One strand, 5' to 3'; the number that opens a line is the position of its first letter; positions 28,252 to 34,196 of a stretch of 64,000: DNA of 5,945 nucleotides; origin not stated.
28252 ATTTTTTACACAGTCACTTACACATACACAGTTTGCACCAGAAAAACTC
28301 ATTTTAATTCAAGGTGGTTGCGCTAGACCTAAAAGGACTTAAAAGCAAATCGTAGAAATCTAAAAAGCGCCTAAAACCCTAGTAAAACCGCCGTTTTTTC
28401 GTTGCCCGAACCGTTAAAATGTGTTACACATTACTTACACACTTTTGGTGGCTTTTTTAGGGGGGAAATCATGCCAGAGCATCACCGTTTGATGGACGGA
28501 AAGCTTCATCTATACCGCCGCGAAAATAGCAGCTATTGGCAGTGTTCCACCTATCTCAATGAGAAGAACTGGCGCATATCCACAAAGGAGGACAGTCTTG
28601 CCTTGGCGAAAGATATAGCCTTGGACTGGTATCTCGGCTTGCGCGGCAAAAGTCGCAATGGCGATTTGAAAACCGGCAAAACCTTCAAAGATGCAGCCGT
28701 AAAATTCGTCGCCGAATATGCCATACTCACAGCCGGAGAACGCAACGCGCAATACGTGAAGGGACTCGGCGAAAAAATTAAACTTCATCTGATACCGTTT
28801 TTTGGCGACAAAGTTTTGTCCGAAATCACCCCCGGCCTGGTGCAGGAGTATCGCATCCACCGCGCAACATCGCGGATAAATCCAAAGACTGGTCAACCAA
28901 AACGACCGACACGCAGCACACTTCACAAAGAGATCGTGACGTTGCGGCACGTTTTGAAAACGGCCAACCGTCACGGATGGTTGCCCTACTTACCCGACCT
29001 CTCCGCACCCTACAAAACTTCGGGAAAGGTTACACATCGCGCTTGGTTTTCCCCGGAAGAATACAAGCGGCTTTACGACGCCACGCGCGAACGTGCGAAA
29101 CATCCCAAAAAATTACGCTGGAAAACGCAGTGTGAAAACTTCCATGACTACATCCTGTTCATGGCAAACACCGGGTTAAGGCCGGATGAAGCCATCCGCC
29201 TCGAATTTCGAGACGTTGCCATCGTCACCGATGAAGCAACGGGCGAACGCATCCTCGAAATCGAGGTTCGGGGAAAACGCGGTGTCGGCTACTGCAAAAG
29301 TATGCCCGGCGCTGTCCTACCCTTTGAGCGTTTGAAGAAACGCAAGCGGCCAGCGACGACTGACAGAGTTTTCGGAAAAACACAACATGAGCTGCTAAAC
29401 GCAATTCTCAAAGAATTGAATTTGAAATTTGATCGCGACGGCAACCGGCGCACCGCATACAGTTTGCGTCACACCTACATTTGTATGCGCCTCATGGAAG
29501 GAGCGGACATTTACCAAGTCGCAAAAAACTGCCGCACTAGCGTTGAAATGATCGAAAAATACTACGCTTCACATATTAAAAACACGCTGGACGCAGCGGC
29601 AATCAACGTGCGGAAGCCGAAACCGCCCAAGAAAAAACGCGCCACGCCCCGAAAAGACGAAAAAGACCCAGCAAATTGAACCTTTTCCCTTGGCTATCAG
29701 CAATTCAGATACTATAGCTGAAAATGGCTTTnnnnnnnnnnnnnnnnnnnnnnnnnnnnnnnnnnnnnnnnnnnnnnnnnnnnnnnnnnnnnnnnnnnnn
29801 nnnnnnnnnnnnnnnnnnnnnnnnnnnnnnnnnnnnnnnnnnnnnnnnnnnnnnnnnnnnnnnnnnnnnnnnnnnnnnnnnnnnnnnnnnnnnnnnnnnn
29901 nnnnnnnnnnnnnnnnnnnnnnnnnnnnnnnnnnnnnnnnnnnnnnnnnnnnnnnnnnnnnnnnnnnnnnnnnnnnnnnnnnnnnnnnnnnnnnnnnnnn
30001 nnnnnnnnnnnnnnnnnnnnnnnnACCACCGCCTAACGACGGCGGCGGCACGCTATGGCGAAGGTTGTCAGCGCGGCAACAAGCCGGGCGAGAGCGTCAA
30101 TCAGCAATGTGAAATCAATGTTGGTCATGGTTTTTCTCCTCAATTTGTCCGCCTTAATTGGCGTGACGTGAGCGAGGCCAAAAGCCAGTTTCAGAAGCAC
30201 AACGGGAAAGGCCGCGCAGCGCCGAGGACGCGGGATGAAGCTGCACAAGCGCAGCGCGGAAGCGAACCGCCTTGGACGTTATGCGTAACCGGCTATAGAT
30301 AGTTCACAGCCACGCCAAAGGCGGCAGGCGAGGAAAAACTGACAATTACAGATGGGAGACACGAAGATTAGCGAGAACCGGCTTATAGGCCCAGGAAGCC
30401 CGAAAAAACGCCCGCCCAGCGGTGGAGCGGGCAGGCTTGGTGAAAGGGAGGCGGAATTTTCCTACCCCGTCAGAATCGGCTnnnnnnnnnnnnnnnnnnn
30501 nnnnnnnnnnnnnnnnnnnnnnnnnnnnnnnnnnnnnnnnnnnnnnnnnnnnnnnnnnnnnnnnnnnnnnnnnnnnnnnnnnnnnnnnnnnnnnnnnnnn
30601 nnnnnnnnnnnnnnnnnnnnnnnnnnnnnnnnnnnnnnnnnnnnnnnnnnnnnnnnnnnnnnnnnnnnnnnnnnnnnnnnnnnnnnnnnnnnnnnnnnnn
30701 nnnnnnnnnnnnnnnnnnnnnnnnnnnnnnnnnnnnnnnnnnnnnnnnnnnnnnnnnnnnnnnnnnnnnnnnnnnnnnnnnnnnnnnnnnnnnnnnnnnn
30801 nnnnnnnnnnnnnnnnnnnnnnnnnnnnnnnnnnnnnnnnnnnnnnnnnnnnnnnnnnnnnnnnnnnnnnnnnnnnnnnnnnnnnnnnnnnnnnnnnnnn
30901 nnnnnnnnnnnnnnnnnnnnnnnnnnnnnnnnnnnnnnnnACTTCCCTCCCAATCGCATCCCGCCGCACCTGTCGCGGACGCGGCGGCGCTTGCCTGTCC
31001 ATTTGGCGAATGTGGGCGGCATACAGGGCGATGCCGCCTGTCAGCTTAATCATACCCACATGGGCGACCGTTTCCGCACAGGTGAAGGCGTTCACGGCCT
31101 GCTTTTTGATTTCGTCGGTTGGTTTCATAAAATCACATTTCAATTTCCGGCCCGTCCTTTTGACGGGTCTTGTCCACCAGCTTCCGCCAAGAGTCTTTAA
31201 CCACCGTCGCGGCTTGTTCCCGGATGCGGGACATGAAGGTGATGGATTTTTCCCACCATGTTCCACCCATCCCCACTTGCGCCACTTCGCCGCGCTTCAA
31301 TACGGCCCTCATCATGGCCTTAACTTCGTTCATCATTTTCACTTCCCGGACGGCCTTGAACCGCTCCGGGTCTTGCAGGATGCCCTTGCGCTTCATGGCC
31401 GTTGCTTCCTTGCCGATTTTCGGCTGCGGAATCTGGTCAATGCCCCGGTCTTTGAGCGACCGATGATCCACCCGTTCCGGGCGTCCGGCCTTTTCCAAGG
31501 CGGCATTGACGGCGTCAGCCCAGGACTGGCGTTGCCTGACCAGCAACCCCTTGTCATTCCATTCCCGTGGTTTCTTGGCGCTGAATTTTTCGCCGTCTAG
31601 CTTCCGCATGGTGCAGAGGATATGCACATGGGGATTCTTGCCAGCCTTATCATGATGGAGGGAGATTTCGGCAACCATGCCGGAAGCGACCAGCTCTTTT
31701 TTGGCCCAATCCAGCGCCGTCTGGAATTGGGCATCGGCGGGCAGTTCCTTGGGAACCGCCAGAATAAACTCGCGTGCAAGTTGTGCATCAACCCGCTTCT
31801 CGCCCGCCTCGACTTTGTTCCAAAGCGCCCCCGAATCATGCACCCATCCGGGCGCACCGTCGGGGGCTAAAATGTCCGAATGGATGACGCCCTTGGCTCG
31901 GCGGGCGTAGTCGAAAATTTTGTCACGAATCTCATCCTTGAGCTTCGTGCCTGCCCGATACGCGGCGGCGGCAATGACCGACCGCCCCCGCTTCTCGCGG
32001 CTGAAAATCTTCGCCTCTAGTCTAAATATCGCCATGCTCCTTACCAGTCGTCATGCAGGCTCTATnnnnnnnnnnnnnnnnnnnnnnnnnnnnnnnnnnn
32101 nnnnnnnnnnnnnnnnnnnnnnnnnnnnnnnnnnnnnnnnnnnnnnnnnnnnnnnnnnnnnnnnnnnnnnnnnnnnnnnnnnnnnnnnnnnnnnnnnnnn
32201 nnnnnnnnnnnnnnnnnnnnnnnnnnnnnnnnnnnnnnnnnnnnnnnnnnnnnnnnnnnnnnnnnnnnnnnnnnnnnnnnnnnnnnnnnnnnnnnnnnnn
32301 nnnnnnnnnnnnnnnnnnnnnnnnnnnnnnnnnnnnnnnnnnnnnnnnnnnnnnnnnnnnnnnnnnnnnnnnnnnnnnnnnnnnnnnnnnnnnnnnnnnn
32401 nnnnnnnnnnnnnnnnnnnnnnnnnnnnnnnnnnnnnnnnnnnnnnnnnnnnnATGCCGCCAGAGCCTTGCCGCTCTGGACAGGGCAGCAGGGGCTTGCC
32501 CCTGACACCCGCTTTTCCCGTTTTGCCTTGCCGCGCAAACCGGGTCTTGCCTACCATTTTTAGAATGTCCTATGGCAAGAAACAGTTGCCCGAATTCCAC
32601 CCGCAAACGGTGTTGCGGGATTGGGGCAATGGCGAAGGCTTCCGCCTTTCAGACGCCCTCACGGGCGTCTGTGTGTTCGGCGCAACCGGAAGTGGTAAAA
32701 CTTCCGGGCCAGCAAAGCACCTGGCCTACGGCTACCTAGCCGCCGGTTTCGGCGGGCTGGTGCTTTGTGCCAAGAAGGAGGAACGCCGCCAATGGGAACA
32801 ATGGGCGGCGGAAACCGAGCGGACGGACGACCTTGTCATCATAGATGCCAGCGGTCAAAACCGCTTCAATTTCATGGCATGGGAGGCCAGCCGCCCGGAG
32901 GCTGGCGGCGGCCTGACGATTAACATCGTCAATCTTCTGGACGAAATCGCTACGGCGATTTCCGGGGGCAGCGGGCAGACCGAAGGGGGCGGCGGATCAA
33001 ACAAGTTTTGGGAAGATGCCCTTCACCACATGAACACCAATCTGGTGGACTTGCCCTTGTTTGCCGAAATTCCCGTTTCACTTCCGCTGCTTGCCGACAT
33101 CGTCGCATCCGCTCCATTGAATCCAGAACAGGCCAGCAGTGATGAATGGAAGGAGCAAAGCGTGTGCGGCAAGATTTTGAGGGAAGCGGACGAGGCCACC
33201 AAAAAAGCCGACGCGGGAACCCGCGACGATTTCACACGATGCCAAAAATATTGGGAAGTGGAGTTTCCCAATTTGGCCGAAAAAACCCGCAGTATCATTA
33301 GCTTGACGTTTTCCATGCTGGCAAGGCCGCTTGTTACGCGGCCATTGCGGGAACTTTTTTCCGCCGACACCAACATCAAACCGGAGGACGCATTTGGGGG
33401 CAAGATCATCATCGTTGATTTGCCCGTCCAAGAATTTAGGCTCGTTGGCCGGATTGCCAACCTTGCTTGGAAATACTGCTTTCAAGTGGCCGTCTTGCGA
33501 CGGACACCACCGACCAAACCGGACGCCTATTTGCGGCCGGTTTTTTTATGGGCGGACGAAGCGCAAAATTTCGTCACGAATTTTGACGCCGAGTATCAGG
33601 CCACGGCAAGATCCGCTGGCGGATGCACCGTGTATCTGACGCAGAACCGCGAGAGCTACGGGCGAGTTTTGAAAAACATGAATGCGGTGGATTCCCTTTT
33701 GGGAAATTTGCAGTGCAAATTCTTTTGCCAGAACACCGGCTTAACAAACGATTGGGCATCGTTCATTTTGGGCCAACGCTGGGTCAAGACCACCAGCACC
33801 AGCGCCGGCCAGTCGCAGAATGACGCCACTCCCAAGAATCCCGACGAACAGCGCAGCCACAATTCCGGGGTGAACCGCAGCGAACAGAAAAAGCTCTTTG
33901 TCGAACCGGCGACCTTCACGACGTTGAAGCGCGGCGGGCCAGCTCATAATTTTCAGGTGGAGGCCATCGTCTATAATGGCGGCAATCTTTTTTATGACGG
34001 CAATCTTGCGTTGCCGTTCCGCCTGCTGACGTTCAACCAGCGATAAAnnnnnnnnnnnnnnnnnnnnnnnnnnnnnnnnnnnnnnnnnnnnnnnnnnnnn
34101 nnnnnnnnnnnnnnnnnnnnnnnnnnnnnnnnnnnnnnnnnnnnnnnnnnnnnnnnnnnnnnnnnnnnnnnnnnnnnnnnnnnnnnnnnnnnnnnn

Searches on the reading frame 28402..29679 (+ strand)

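Call 9: search_protein_families(library=pfam, proteins=[window:28402-29679:+], max_evalue=0.001)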
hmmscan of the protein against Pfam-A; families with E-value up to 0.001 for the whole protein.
window:28402-29679:+ (425 aa): 2 families
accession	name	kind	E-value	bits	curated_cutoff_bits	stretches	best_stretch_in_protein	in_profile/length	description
PF00589.27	Phage_integrase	-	0.00019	21.7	27.1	1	215-389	2-167/172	Phage integrase family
PF14659.12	Phage_int_SAM_3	-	0.00035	21.2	22.6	0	125-151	28-54/58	Phage integrase, N-terminal SAM-like domain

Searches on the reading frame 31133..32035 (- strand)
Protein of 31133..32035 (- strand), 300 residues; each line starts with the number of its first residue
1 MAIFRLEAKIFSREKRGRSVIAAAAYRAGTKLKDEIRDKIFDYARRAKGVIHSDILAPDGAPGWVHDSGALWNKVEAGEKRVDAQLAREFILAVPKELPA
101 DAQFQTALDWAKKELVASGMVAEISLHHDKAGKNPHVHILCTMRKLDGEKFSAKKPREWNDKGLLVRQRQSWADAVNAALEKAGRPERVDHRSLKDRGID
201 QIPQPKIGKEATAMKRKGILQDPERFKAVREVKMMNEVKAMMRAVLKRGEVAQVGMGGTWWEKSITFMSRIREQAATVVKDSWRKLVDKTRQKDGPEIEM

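Call 9: search_protein_families(library=pfam, proteins=[window:31133-32035:-], max_evalue=0.001)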
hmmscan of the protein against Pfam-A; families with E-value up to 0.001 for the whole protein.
window:31133-32035:- (300 aa): 1 family
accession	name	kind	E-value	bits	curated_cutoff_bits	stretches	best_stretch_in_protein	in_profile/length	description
PF03389.21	MobA_MobL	-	6.2e-65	219.6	26.7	2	18-155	1-136/224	MobA/MobL family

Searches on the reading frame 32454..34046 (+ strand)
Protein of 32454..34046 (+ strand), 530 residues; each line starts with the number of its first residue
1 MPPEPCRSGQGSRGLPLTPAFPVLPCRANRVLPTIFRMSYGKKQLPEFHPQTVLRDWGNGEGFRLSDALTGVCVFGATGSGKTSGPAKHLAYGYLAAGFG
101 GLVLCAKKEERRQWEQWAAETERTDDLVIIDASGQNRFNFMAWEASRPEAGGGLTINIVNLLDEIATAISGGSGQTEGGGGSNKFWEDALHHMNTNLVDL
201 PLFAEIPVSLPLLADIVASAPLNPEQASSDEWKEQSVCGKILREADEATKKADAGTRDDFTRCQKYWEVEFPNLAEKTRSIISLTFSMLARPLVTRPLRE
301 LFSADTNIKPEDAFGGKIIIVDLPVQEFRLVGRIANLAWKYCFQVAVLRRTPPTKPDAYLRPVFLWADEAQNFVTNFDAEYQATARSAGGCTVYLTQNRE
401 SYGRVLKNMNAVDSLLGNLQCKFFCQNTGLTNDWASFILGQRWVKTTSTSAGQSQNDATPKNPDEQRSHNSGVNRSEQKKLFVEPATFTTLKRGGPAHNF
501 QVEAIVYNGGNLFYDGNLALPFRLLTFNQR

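Call 9: search_protein_families(library=pfam, proteins=[window:32454-34046:+], max_evalue=0.001)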
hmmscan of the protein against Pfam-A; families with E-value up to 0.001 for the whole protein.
window:32454-34046:+ (530 aa): 1 family
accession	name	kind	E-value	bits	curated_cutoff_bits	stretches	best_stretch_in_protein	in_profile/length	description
PF12696.13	TraG-D_C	-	1.9e-08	34.7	22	1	362-491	1-124/126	TraM recognition site of TraD and TraG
